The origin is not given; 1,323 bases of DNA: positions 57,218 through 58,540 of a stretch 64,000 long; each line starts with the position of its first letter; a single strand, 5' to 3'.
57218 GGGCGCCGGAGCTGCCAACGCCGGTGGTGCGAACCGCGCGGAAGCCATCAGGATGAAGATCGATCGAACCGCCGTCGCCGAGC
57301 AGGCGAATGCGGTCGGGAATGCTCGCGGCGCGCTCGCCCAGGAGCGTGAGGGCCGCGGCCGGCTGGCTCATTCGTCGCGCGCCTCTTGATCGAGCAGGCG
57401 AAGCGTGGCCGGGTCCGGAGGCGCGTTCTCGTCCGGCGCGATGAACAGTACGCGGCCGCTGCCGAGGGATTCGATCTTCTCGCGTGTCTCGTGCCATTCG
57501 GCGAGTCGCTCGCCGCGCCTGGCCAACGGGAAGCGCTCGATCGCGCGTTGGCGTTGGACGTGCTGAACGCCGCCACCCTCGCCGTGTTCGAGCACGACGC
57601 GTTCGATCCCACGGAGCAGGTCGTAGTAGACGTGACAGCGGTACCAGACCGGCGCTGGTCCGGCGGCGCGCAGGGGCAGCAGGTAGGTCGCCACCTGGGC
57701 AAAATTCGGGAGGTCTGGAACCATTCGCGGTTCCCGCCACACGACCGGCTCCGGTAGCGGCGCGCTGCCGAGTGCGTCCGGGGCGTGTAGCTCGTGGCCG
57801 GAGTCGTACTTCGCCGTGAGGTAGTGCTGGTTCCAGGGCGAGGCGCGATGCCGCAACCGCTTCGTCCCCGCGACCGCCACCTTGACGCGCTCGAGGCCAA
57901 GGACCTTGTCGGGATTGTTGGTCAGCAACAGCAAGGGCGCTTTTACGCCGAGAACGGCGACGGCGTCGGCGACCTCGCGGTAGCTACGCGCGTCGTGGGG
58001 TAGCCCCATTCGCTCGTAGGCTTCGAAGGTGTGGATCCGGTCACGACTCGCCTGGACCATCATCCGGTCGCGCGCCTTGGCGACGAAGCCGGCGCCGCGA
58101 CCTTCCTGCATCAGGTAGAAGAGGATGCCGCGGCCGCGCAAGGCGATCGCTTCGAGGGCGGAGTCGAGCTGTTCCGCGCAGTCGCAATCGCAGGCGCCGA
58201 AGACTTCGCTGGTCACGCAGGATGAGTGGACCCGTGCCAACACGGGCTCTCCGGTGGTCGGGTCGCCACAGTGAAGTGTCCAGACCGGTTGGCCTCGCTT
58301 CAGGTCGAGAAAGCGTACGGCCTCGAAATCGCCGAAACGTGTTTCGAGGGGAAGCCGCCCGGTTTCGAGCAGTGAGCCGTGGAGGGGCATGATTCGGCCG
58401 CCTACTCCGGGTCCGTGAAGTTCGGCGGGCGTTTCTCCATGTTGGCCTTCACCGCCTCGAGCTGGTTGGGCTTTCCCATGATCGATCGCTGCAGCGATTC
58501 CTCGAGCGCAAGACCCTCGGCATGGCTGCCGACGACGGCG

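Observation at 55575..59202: GTP cyclohydrolase II variant lacking the Tyr105 equivalent, coupled to a double-SIS/creatininase fusion: candidate two-step FAPy-type pathway from GTP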

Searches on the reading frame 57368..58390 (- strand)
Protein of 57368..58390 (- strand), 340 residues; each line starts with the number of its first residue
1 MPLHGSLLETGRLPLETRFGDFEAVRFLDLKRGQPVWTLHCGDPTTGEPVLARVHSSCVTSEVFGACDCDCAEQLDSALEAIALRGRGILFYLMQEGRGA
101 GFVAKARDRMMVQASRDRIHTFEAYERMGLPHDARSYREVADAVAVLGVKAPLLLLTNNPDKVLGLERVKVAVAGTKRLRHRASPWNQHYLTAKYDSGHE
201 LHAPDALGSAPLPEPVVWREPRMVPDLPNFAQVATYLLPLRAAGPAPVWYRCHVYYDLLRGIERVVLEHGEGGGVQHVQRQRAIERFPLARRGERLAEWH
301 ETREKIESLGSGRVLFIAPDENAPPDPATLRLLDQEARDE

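Call 3: search_protein_families(library=pfam, proteins=[window:57368-58390:-], max_evalue=0.01)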
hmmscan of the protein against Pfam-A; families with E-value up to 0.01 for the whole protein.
window:57368-58390:- (340 aa): 1 family
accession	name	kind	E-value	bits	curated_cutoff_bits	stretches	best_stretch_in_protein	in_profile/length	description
PF00925.25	GTP_cyclohydro2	-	1.3e-36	126.1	23.3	1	13-175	6-162/165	GTP cyclohydrolase II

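Call 4: search_protein_families(library=ncbifam, proteins=[window:57368-58390:-], max_evalue=0.01)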
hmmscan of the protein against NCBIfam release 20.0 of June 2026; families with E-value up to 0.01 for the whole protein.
window:57368-58390:- (340 aa): 8 families
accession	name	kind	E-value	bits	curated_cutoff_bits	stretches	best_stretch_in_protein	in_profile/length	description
NF006803.0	PRK09311.1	equivalog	6.3e-44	150.3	569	1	15-205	220-408/417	bifunctional 3,4-dihydroxy-2-butanone-4-phosphate synthase/GTP cyclohydrolase II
NF001591.0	PRK00393.1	subfamily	2.7e-41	141.2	148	1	13-201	10-194/199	GTP cyclohydrolase II RibA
NF006806.0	PRK09319.1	equivalog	3.1e-35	121.9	764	1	15-202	224-410/561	bifunctional 3,4-dihydroxy-2-butanone-4-phosphate synthase/GTP cyclohydrolase II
TIGR00505.1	ribA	equivalog_domain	1.3e-34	119.4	205.85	1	15-196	8-185/191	GTP cyclohydrolase II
NF006456.0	PRK08815.1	equivalog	1.1e-33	117.1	464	1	41-202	208-366/376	GTP cyclohydrolase II RibA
NF006805.0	PRK09318.1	equivalog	2.9e-30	105.5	486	1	15-202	200-381/387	bifunctional 3,4-dihydroxy-2-butanone-4-phosphate synthase/GTP cyclohydrolase II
NF010626.1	PRK14019.1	equivalog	5.1e-08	32.3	513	1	14-117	212-315/364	bifunctional 3,4-dihydroxy-2-butanone-4-phosphate synthase/GTP cyclohydrolase II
NF005536.0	PRK07198.1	equivalog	3.3e-05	22.9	403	1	50-109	240-308/419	GTP cyclohydrolase II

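Call 5: search_solved_structures(query=window:57368-58390:-, max_evalue=0.01, show_alignments=3)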
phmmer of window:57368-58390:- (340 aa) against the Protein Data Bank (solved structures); distinct sequences matched with E-value up to 0.01: 5.
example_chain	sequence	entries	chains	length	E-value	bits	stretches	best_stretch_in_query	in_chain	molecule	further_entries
2bz0_A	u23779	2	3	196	8.8e-29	104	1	13-201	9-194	GTP CYCLOHYDROLASE II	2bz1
4i14_A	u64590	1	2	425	1.3e-28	103.5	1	15-205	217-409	Riboflavin biosynthesis protein RibBA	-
4rl4_A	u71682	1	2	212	9.6e-20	74.2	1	11-199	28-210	GTP cyclohydrolase-2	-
7ej3_A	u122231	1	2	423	6.2e-05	25.5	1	45-149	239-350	GTP cyclohydrolase II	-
7eev_A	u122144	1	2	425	6.3e-05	25.5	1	45-149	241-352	GTP cyclohydrolase II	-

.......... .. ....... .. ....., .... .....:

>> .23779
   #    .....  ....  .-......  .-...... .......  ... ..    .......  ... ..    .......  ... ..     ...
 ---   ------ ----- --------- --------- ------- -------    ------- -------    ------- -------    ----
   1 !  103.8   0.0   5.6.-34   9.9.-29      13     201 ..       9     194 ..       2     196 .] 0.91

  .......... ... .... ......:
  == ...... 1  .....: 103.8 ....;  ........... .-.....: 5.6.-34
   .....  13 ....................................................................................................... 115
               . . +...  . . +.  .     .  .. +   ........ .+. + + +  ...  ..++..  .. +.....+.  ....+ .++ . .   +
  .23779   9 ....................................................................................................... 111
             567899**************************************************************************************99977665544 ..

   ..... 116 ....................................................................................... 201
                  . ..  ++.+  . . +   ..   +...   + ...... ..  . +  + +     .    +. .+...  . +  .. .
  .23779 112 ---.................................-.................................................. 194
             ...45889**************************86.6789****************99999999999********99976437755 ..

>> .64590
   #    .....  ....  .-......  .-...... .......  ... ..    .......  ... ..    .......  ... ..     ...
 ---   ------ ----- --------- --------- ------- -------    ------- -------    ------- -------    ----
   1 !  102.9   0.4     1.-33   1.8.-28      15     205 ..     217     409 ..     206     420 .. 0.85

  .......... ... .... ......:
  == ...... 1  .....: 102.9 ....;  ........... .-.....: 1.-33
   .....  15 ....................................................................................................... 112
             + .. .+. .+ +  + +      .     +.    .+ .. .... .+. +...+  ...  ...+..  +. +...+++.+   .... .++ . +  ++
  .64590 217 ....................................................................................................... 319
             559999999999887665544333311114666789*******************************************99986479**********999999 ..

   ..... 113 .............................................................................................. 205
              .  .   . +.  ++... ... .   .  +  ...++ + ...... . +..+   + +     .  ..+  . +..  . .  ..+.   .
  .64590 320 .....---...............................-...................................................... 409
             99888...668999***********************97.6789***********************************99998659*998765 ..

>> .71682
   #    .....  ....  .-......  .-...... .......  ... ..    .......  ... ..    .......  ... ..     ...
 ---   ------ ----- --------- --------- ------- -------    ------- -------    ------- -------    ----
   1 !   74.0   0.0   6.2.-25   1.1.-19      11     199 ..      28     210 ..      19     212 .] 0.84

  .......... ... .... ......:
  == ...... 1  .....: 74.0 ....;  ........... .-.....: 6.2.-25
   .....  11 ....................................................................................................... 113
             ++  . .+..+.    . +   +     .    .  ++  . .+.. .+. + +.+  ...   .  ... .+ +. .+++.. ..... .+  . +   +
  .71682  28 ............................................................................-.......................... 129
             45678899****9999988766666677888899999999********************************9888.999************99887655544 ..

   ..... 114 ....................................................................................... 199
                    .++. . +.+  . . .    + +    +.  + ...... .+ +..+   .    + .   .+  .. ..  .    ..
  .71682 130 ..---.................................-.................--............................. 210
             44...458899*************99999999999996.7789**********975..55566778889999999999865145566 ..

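Call 8: find_homologous_proteins(query=window:57368-58390:-, max_evalue=0.00001)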
Query window:57368-58390:- (340 aa): 1400 proteins with E <= 0.00001 among 8000 candidates; the best 120 are listed.
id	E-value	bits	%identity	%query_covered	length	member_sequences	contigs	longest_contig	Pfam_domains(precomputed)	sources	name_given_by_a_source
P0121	2.7e-230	782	100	100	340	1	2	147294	PF00925.26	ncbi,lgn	-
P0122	2.7e-199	680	88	99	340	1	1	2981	PF00925.26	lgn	-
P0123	8.6e-199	678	87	100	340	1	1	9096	PF00925.26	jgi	jgi:3,4-dihydroxy 2-butanone 4-phosphate synthase/GTP cyclohydrolase II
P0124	1.0e-181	622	80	99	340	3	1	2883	PF00925.26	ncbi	-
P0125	1.5e-173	595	79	99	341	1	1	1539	PF00925.26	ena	-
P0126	4.7e-155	534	71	100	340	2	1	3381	PF00925.26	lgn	-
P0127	7.0e-150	517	69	100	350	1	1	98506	PF00925.26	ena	-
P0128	8.6e-135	467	64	99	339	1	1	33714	PF00925.26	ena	-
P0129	9.7e-128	444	62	98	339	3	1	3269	PF00925.26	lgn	-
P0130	3.5e-126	439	64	96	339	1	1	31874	PF00925.26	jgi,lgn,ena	-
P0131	5.0e-119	416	63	95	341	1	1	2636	PF00925.26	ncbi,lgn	-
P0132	6.2e-112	392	58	98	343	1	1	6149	PF00925.26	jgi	jgi:GTP cyclohydrolase II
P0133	5.1e-111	389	61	98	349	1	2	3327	PF00925.26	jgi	jgi:3,4-dihydroxy 2-butanone 4-phosphate synthase/GTP cyclohydrolase II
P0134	3.4e-108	380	58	98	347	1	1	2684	PF00925.26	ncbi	-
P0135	2.6e-98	347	67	71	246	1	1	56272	PF00925.26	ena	-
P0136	1.0e-97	346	55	93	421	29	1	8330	PF00925.26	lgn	-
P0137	3.2e-97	344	55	99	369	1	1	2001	PF00925.26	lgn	-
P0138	1.5e-96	342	52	99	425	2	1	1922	PF00925.26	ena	-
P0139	6.4e-96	340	50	99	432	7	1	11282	PF00925.26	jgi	jgi:3,4-dihydroxy 2-butanone 4-phosphate synthase/GTP cyclohydrolase II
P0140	1.3e-95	339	54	92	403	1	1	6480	PF00925.26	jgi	jgi:3,4-dihydroxy 2-butanone 4-phosphate synthase/GTP cyclohydrolase II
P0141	4.5e-95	337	54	99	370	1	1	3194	PF00925.26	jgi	jgi:GTP cyclohydrolase II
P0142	1.2e-94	335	53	92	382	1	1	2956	PF00925.26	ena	-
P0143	4.6e-94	334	52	97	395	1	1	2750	PF00925.26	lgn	-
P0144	5.8e-94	333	54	92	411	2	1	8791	PF00925.26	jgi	jgi:GTP cyclohydrolase II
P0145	8.0e-94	333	53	92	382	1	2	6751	PF00925.26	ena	-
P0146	9.2e-94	333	53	92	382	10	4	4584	PF00925.26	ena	-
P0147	9.7e-94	332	52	92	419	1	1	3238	PF00925.26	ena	-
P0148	1.4e-93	332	54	91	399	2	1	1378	PF00925.26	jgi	jgi:3,4-dihydroxy 2-butanone 4-phosphate synthase/GTP cyclohydrolase II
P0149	1.4e-93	332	52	93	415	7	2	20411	PF00925.26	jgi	-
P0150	1.6e-93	332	52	99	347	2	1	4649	PF00925.26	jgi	-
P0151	2.7e-93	331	49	97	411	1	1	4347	PF00925.26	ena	-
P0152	2.7e-93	331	54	91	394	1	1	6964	PF00925.26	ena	-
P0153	3.4e-93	331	53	97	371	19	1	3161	PF00925.26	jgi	jgi:3,4-dihydroxy 2-butanone 4-phosphate synthase / GTP cyclohydrolase II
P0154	3.8e-93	330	51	93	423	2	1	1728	PF00925.26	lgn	-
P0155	6.0e-93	330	52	97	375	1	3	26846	PF00925.26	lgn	-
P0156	6.5e-93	330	54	95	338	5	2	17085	PF00925.26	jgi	jgi:GTP cyclohydrolase II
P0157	7.4e-93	330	54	97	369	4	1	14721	PF00925.26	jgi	jgi:GTP cyclohydrolase II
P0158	8.2e-93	329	54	92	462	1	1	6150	PF00925.26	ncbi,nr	ncbi:GTP cyclohydrolase II [Candidatus Binatia bacterium]|nr:GTP cyclohydrolase II [Candidatus Binat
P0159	2.1e-92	328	53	97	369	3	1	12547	PF00925.26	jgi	jgi:GTP cyclohydrolase II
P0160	3.0e-92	328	53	94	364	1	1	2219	PF00925.26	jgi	jgi:GTP cyclohydrolase II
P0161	3.0e-92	328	52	92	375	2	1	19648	PF00925.26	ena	-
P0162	3.6e-92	327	53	93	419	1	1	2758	PF00925.26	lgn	-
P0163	4.9e-92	327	53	92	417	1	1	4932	PF00925.26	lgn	-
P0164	6.5e-92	326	53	92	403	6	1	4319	PF00925.26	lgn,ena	-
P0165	6.6e-92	326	54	92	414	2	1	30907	PF00925.26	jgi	jgi:3,4-dihydroxy 2-butanone 4-phosphate synthase/GTP cyclohydrolase II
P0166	8.0e-92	326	53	93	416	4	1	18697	PF00925.26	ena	-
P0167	1.0e-91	326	52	94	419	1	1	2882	PF00925.26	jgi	jgi:3,4-dihydroxy 2-butanone 4-phosphate synthase/GTP cyclohydrolase II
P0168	1.1e-91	326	53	92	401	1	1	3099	PF00925.26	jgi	jgi:GTP cyclohydrolase II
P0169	1.2e-91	326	54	96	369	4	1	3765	PF00925.26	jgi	-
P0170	1.5e-91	325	53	94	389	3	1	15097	PF00925.26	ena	-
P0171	1.6e-91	325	51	98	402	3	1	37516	PF00925.26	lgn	-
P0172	2.9e-91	324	52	93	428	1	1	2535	PF00925.26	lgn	-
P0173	3.0e-91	324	51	95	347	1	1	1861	PF00925.26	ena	-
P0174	4.1e-91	324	49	99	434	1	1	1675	PF00925.26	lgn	-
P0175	5.3e-91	323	51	94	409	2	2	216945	PF00925.26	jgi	jgi:3,4-dihydroxy 2-butanone 4-phosphate synthase/GTP cyclohydrolase II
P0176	5.3e-91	323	52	94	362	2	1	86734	PF00925.26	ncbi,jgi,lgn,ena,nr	ncbi:MAG TPA: GTP cyclohydrolase II RibA [Candidatus Eisenbacteria bacterium]|nr:GTP cyclohydrolase 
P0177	7.8e-91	323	54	96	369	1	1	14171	PF00925.26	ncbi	-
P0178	9.8e-91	323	52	92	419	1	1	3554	PF00925.26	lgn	-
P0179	1.1e-90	322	53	93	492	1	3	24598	PF00925.26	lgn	-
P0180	1.1e-90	322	51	93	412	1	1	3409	PF00925.26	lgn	-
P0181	1.2e-90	322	53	97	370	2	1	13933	PF00925.26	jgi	jgi:3,4-dihydroxy 2-butanone 4-phosphate synthase/GTP cyclohydrolase II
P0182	1.4e-90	322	54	97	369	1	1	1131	PF00925.26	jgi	jgi:3,4-dihydroxy 2-butanone 4-phosphate synthase/GTP cyclohydrolase II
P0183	1.5e-90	322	48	99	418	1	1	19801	PF00925.26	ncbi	-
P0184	1.8e-90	322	53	93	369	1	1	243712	PF00925.26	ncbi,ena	-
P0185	1.9e-90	322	52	97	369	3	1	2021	PF00925.26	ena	-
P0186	2.4e-90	321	53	93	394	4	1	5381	PF00925.26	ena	-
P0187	2.5e-90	321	52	93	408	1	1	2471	PF00925.26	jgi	-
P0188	2.9e-90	321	53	96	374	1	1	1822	PF00925.26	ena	-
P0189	4.6e-90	320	52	94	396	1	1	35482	PF00925.26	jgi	jgi:GTP cyclohydrolase II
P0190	5.1e-90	320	51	99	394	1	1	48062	PF00925.26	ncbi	-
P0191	5.2e-90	320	52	97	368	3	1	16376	PF00925.26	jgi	jgi:3,4-dihydroxy 2-butanone 4-phosphate synthase/GTP cyclohydrolase II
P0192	6.9e-90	320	53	94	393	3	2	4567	PF00925.26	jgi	jgi:GTP cyclohydrolase II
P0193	1.2e-89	319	53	97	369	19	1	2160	PF00925.26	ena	-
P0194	1.2e-89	319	53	97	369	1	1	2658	PF00925.26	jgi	jgi:3,4-dihydroxy 2-butanone 4-phosphate synthase/GTP cyclohydrolase II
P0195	1.4e-89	319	51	94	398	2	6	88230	PF00925.26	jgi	-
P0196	3.1e-89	318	51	92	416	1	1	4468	PF00925.26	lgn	-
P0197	3.8e-89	317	53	92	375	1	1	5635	PF00925.26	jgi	jgi:GTP cyclohydrolase II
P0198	3.9e-89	317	50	96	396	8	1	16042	PF00925.26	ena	-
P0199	4.1e-89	317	48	98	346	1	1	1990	PF00925.26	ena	-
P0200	4.7e-89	317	55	84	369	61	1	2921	PF00925.26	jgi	-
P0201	5.2e-89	317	51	99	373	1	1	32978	PF00925.26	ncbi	-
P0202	5.4e-89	317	49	96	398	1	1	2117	PF00925.26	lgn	-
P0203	7.8e-89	316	50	97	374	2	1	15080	PF00925.26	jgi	jgi:GTP cyclohydrolase II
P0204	9.2e-89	316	50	94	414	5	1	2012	PF00925.26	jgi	jgi:3,4-dihydroxy 2-butanone 4-phosphate synthase/GTP cyclohydrolase II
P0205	9.5e-89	316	50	93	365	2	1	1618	PF00925.26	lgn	-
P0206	9.5e-89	316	52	94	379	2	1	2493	PF00925.26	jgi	jgi:GTP cyclohydrolase II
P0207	1.2e-88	316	49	98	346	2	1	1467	PF00925.26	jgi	jgi:3,4-dihydroxy 2-butanone 4-phosphate synthase/GTP cyclohydrolase II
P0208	1.2e-88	316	53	94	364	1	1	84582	PF00925.26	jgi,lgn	jgi:GTP cyclohydrolase II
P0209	1.5e-88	315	52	94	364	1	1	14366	PF00925.26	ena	-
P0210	1.6e-88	315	53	98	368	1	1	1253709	PF00925.26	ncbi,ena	-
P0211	1.8e-88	315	50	93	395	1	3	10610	PF00925.26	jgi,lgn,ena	jgi:3,4-dihydroxy 2-butanone 4-phosphate synthase/GTP cyclohydrolase II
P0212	1.9e-88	315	52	97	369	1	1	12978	PF00925.26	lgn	-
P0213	2.2e-88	315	50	91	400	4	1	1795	PF00925.26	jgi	jgi:3,4-dihydroxy 2-butanone 4-phosphate synthase/GTP cyclohydrolase II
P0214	2.7e-88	315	51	94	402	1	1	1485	PF00925.26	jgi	jgi:3,4-dihydroxy 2-butanone 4-phosphate synthase / GTP cyclohydrolase II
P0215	3.1e-88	314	53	92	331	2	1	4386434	PF00925.26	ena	-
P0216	4.0e-88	314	52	97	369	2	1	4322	PF00925.26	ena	-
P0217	4.5e-88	314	50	93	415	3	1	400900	PF00925.26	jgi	-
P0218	4.5e-88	314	52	95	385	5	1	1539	PF00925.26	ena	-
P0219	4.6e-88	314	53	96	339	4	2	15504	PF00925.26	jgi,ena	jgi:GTP cyclohydrolase II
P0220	4.6e-88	314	57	79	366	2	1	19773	PF00925.26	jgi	jgi:3,4-dihydroxy 2-butanone 4-phosphate synthase/GTP cyclohydrolase II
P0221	5.1e-88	314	51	96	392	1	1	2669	PF00925.26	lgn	-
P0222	6.6e-88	313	48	98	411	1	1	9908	PF00925.26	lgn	-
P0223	7.6e-88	313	53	95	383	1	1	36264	PF00925.26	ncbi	ncbi:MAG: GTP cyclohydrolase II [bacterium]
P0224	7.7e-88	313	51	92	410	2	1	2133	PF00925.26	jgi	jgi:GTP cyclohydrolase II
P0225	9.7e-88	313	52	95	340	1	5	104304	PF00925.26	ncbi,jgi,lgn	jgi:GTP cyclohydrolase II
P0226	1.2e-87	312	52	97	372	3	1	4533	PF00925.26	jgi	jgi:3,4-dihydroxy 2-butanone 4-phosphate synthase / GTP cyclohydrolase II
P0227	1.3e-87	312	53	94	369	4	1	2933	PF00925.26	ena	-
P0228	1.3e-87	312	52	97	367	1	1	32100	PF00925.26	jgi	jgi:3,4-dihydroxy 2-butanone 4-phosphate synthase/GTP cyclohydrolase II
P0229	1.4e-87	312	51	94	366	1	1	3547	PF00925.26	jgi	jgi:GTP cyclohydrolase II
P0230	1.6e-87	312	53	95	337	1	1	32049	PF00925.26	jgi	-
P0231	1.7e-87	312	50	91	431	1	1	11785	PF00925.26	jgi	jgi:3,4-dihydroxy 2-butanone 4-phosphate synthase / GTP cyclohydrolase II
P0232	1.8e-87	312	51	94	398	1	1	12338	PF00925.26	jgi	jgi:GTP cyclohydrolase II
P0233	1.8e-87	312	52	91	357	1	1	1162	PF00925.26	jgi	jgi:GTP cyclohydrolase II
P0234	1.8e-87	312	50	94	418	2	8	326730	PF00925.26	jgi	-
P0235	1.9e-87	312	53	97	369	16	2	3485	PF00925.26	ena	-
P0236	1.9e-87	312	51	99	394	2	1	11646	PF00925.26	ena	-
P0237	2.1e-87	312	50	94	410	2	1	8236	PF00925.26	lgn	-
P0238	2.7e-87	311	49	94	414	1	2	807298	PF00925.26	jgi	jgi:3,4-dihydroxy 2-butanone 4-phosphate synthase/GTP cyclohydrolase II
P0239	2.9e-87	311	51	95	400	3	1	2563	PF00925.26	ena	-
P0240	2.9e-87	311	51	93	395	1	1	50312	PF00925.26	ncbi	-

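Call 40: predict_structure(alignment_id=A2)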
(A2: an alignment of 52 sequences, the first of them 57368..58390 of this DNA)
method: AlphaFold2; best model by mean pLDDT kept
length: 340 residues; sequences in the alignment: 52
mean_pLDDT: 93.3   pTM: 0.91
mean pLDDT of the five models: 93.3, 92.3, 91.8, 91.2, 91.0
residues with pLDDT >= 90: 282; 70-90: 53; 50-70: 2; < 50: 3
segments of 3 or more residues with pLDDT < 50: 338-340
pLDDT, mean of each block of 10 residues (from residue 1): 89 97 97 95 95 97 95 96 98 94 96 92 92 91 95 96 96 94 88 89 79 93 94 97 92 97 96 90 96 97 96 96 94 69
secondary structure, 60 per line:
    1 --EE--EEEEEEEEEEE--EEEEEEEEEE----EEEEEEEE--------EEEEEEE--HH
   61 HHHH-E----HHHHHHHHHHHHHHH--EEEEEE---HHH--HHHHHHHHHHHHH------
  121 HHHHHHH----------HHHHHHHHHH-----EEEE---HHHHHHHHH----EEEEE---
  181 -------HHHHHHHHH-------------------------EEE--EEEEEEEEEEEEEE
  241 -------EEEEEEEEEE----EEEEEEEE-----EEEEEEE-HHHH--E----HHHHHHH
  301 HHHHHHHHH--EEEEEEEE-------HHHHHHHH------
elements in order: E7-17 E20-29 E34-41 E50-56 H59-64 H71-85 E88-93 H102-114 H121-127 H138-147 E153-156 H160-168 E173-177 H188-196 E222-224 E227-240 E248-257 E262-269 E275-281 H283-286 H294-309 E312-319 H327-334

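Call 59: find_encoding_contigs(protein=P0176, flank=6000, max_places=1)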
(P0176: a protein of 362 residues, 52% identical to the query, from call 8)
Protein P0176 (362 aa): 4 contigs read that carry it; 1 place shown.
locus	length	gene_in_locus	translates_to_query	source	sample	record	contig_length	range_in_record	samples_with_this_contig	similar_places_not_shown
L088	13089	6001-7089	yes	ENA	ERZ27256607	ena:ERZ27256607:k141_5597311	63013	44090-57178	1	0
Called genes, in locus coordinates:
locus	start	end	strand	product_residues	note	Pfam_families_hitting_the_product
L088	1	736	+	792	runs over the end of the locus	PF07583:PSCyt2 (weak)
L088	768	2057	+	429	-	PF07394:DUF1501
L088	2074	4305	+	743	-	PF07995:GSDH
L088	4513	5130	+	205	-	PF00561:Abhydrolase_1 (weak), PF01674:Lipase_2 (weak), PF02089:Palm_thioest, PF05057:DUF676 (faint), PF12697:Abhydrolase_6 (faint)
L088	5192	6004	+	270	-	PF13442:Cytochrome_CBB3, PF00034:Cytochrom_C (weak)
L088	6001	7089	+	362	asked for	PF00925:GTP_cyclohydro2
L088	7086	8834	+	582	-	PF02633:Creatininase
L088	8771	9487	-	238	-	-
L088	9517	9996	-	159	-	-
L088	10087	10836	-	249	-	-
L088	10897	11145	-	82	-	-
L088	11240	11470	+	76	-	-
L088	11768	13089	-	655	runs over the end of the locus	PF07676:PD40 (faint), PF17892:Cadherin_5 (weak), PF17963:Big_9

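Call 60: find_encoding_contigs(protein=P0210, flank=6000, max_places=1)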
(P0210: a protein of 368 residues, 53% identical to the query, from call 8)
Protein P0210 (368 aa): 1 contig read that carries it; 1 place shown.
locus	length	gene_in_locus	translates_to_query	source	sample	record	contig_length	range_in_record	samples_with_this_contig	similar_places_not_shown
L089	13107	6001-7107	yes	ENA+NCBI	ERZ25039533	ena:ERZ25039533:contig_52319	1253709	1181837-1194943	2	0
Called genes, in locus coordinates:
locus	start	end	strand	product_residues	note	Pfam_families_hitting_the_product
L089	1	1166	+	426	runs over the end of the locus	PF13336:AcetylCoA_hyd_C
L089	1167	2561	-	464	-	PF06057:VirJ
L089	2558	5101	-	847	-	PF03706:LPG_synthase_TM (weak), PF09924:LPG_synthase_C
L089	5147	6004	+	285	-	PF00034:Cytochrom_C (weak), PF13442:Cytochrome_CBB3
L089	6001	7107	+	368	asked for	PF00925:GTP_cyclohydro2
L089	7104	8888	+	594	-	PF02633:Creatininase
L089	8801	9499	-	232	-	-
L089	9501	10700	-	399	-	PF19293:CdaA_N, PF02457:DAC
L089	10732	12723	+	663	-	PF02922:CBM_48, PF00128:Alpha-amylase, PF02806:Alpha-amylase_C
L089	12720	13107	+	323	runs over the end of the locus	PF00005:ABC_tran, PF13304:AAA_21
